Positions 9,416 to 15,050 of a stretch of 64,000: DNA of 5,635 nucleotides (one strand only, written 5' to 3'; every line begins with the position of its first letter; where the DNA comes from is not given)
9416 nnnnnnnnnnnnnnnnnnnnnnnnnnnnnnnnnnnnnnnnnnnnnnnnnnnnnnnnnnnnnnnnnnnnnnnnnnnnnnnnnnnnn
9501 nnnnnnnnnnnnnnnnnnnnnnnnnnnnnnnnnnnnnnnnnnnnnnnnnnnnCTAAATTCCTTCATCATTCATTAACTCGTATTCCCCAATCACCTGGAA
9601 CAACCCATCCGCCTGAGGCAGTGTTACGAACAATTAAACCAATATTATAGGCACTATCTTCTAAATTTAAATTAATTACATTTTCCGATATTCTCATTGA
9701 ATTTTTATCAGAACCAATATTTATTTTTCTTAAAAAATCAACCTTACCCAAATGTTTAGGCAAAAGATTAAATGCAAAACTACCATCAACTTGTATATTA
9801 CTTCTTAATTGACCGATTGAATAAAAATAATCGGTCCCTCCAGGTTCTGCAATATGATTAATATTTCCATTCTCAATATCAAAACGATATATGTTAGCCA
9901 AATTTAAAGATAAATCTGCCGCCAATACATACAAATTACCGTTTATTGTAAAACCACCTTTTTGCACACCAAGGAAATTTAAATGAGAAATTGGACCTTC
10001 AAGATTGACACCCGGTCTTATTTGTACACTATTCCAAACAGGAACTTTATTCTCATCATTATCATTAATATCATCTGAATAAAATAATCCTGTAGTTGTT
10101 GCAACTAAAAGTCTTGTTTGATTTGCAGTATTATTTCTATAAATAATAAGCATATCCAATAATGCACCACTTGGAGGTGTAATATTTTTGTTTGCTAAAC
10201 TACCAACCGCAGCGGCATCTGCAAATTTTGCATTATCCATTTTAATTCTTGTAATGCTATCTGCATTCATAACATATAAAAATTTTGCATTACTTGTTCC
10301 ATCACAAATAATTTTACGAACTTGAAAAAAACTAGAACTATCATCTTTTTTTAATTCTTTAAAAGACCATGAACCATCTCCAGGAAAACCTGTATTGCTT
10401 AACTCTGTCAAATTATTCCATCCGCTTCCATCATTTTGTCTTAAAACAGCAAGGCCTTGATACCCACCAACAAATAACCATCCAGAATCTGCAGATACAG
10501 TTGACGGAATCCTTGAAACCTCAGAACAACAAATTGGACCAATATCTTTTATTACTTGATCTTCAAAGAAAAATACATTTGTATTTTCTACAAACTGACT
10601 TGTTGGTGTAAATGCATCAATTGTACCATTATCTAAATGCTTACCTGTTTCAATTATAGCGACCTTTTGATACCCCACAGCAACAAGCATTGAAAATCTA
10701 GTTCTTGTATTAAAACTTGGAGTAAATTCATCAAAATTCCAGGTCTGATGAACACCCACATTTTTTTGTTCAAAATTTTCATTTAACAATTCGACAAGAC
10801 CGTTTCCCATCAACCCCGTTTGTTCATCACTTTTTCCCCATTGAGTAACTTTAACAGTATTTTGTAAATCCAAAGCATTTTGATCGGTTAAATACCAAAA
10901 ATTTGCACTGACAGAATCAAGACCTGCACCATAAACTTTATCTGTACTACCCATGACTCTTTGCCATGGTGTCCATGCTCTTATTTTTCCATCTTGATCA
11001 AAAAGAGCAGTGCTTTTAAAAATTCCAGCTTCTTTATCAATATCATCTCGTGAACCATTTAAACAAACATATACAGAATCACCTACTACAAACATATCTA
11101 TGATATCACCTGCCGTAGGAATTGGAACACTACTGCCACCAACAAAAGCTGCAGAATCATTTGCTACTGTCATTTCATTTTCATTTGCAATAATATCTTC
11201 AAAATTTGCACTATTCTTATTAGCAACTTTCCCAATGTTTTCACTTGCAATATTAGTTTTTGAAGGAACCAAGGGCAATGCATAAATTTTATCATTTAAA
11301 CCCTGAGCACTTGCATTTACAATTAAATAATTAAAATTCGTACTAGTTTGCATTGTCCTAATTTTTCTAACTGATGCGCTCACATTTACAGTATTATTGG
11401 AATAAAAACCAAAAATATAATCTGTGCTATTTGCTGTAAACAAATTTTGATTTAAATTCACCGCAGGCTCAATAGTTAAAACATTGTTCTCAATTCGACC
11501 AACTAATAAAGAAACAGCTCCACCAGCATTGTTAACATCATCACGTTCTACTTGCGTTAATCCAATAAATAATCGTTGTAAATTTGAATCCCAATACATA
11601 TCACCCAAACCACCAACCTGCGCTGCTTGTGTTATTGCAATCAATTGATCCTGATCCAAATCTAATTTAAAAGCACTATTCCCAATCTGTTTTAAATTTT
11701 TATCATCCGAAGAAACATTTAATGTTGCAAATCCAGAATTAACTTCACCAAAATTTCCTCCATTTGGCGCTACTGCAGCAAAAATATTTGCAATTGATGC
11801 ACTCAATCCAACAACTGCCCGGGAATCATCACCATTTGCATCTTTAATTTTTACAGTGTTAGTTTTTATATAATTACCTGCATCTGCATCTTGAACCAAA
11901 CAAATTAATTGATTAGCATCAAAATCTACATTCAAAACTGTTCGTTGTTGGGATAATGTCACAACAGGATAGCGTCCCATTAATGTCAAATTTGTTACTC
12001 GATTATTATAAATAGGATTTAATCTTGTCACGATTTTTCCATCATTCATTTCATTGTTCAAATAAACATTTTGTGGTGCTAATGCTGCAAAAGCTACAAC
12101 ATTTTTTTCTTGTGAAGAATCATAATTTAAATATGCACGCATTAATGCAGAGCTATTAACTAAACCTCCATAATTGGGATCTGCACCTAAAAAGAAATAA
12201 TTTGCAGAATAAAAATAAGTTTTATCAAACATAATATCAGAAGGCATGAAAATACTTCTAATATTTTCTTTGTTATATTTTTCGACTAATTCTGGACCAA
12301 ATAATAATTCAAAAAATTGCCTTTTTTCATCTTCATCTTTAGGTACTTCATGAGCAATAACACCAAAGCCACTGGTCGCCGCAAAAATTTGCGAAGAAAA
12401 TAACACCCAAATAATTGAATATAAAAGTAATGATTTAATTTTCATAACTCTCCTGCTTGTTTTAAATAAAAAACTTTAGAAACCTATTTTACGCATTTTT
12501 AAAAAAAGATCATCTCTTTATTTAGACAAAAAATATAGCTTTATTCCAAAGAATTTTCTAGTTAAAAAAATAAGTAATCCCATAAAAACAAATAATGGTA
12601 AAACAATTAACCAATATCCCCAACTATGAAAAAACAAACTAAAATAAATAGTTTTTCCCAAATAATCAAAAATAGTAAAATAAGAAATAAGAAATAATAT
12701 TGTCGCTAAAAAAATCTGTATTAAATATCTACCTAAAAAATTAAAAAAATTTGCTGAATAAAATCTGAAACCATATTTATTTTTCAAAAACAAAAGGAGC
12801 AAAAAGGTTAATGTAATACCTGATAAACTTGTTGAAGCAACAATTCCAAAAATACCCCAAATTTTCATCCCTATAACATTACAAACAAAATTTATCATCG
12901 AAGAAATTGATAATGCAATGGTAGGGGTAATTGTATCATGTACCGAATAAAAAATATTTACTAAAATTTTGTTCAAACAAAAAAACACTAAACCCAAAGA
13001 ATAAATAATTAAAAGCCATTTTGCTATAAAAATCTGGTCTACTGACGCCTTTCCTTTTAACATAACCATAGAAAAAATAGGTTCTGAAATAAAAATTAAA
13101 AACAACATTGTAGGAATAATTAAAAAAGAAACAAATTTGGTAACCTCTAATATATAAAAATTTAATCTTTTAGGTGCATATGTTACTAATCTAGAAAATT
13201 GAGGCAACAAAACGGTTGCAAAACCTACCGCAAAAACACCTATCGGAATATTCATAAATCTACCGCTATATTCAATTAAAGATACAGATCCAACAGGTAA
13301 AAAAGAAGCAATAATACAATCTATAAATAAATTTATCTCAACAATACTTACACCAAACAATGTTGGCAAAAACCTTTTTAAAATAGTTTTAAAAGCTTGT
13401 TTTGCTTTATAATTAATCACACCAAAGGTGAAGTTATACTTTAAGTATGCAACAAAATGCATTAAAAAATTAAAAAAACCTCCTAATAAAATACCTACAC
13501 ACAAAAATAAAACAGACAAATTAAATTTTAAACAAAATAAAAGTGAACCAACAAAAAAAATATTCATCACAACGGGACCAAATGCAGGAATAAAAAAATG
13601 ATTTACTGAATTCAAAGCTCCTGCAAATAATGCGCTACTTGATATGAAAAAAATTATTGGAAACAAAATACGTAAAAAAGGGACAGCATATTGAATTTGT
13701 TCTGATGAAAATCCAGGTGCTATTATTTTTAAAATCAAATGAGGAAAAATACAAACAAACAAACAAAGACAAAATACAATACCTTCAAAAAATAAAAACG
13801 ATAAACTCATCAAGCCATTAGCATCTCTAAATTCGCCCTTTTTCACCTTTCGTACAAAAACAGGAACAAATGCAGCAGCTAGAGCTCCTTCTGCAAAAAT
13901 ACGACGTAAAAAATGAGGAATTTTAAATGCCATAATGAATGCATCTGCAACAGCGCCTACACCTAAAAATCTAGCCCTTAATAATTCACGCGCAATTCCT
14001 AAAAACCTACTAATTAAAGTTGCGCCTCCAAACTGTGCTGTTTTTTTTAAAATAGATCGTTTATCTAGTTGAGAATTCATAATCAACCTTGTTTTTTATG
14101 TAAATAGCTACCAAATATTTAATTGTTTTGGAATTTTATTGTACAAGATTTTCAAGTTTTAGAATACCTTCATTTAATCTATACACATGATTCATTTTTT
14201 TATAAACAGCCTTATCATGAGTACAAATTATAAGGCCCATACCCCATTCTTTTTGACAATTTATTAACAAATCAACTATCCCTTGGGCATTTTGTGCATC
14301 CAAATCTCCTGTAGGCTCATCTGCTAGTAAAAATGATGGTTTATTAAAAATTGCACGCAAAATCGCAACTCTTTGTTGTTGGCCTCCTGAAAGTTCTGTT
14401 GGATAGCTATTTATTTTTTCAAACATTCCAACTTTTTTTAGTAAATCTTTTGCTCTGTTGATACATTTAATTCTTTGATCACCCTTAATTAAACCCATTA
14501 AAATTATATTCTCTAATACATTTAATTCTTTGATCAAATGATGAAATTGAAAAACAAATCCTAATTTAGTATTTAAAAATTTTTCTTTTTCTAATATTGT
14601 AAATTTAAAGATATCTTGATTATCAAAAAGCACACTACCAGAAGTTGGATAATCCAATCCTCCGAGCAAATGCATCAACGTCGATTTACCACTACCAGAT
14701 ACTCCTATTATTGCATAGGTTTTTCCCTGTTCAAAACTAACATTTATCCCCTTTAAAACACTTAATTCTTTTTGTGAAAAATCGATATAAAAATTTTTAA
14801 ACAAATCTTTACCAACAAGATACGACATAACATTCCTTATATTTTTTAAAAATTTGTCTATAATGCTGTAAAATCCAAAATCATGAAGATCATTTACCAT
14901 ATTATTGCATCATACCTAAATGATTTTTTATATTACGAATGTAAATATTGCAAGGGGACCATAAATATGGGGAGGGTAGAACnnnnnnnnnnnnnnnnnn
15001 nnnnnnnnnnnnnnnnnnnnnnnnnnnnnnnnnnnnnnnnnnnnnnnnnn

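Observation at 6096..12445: Module of five consecutive exported proteins of unknown family (372-aa and 959-aa secreted proteins, an OMP and two small paralogues) between murJ and the pseudopilus operon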

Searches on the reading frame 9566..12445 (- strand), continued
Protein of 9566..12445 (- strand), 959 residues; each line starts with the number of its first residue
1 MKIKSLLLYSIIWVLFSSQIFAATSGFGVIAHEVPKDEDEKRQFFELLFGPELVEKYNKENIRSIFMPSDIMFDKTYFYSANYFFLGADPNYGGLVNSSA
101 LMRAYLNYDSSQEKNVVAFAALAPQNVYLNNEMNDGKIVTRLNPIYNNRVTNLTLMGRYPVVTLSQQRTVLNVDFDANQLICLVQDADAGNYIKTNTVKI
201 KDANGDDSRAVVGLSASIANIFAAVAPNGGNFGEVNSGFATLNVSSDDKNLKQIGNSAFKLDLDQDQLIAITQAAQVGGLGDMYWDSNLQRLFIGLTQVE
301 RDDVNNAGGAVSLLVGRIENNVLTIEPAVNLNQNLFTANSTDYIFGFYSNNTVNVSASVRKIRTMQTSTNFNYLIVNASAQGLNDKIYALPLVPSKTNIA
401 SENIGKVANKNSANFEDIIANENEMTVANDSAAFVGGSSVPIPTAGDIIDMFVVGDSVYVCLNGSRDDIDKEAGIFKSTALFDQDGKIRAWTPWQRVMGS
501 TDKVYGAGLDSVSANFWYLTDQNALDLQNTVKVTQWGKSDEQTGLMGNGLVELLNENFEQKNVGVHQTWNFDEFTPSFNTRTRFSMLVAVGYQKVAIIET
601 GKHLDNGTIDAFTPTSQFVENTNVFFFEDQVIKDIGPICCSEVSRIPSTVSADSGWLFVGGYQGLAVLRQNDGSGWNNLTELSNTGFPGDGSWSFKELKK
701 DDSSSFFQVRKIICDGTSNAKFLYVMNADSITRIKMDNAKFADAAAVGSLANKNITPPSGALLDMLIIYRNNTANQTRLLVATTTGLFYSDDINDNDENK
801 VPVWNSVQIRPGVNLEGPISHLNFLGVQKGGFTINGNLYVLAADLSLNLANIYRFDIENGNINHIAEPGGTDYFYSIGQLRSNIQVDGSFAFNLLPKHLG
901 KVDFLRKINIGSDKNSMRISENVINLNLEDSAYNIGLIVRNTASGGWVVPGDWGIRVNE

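Call 85: search_protein_families(library=pfam, proteins=[P0334, P0364, P0412, P0062, P0067, P0068, P0075, P0076], max_evalue=0.01)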
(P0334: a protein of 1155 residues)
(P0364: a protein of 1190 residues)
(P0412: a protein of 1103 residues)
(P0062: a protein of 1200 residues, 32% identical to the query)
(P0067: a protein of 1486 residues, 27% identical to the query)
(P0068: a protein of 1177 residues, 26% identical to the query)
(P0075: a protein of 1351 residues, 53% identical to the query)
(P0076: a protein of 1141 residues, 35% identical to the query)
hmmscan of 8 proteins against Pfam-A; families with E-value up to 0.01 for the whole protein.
P0334 (1155 aa): 0 families

P0364 (1190 aa): 0 families

P0412 (1103 aa): 0 families

P0062 (1200 aa): 0 families

P0067 (1486 aa): 0 families

P0068 (1177 aa): 0 families

P0075 (1351 aa): 0 families

P0076 (1141 aa): 0 families

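Call 89: search_protein_families(library=pfam, proteins=[L005:14292-16190:+], max_evalue=0.05)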
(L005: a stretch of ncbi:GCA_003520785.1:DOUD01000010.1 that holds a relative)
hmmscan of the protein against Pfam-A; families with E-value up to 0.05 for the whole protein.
L005:14292-16190:+ (632 aa): 13 families
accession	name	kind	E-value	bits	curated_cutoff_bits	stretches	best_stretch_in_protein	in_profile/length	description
PF23414.1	Beta-prop_EML_2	-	1.1e-08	35.2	90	1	287-368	83-162/266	Echinoderm microtubule-associated protein second beta-propeller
PF25174.1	Beta-prop_THOC3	-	1.6e-05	24.5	305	1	288-558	5-233/272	THOC3 beta-propeller domain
PF12894.13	ANAPC4_WD40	-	4.1e-05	24.2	22.9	1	296-367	6-75/91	Anaphase-promoting complex subunit 4 WD40 domain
PF24817.1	WD40_WDHD1_1st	-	0.00023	20.9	109.9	1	288-466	89-251/291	WDHD1 first WD40 domain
PF23756.1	Beta-prop_HPS5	-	0.00049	19.9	34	1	288-360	20-89/328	HPS5 beta propeller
PF00400.38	WD40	-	0.00059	20.7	27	0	291-312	17-38/39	WD domain, G-beta repeat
PF25172.1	Beta-prop_WDR3_2nd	-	0.0013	18.5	140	0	287-361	82-164/293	WDR3 second beta-propeller domain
PF24506.1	KNTC1_N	-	0.0014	18.4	27.1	0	427-460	59-92/376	KNTC1, N-terminal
PF24807.1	WD40_CDC20-Fz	-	0.0018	18.1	200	0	288-357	94-162/292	CDC20/Fizzy WD40 domain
PF21029.3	RMC1_N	-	0.005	17.3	27.3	0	309-363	18-72/119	Regulator of MON1-CCZ1 complex, N-terminal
PF24814.1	WD40_Prp19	-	0.0064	16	320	1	292-364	56-211/281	Prp19 WD40 domain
PF24782.2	WD40_MABP1-WDR62_2nd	-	0.015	14.7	290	1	291-398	231-337/341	MABP1/WDR62 second WD40 domain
PF25173.1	Beta-prop_WDR3_1st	-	0.049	13.8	154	0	287-357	115-182/184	WDR3 first beta-propeller domain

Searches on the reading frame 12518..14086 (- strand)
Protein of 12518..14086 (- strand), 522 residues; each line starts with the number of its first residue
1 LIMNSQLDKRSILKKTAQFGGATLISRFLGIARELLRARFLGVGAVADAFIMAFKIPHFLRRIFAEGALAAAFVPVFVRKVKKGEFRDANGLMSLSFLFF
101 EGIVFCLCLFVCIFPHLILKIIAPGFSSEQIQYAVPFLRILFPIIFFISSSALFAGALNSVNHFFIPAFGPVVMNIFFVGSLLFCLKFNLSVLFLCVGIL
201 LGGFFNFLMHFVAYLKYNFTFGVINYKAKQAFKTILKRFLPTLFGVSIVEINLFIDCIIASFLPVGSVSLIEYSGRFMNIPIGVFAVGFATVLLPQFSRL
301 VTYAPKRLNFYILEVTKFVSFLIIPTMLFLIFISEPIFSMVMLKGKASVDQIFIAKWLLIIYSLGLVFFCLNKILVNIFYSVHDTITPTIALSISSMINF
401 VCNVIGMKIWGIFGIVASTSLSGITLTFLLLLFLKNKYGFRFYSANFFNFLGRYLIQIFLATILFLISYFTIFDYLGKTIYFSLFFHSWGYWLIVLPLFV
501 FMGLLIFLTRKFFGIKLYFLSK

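Call 45: search_protein_families(library=pfam, proteins=[window:12518-14086:-], max_evalue=0.01)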
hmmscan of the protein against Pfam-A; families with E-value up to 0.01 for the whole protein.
window:12518-14086:- (522 aa): 2 families
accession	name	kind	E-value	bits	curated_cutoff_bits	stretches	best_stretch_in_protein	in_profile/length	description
PF03023.19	MurJ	-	1.3e-85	288.1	27.4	1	38-471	2-436/451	Lipid II flippase MurJ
PF01554.23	MatE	-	0.00011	22.4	24.9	2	241-405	1-161/161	MatE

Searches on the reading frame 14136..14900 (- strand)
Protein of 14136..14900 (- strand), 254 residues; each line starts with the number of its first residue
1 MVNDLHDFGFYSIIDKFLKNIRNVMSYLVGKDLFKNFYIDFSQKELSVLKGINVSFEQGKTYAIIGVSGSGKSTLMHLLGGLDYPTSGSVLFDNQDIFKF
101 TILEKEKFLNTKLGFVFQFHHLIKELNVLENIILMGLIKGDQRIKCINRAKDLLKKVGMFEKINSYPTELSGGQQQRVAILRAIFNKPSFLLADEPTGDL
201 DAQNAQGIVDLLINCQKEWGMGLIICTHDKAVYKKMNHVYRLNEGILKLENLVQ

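Call 45: search_protein_families(library=pfam, proteins=[window:14136-14900:-], max_evalue=0.01)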
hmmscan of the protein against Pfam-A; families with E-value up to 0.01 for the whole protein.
window:14136-14900:- (254 aa): 4 families
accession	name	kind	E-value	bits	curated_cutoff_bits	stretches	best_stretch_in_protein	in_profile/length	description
PF00005.33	ABC_tran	-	2.3e-35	122.6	25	1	49-197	1-136/137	ABC transporter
PF02463.25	SMC_N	-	8e-08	32.4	40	1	158-242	125-211/220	RecF/RecN/SMC N terminal domain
PF13304.12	AAA_21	-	3.4e-05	24.5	27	0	62-102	2-62/304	AAA domain, putative AbiEii toxin, Type IV TA system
PF13555.12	AAA_29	-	0.0014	18.8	27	1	54-76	17-39/61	P-loop containing region of AAA domain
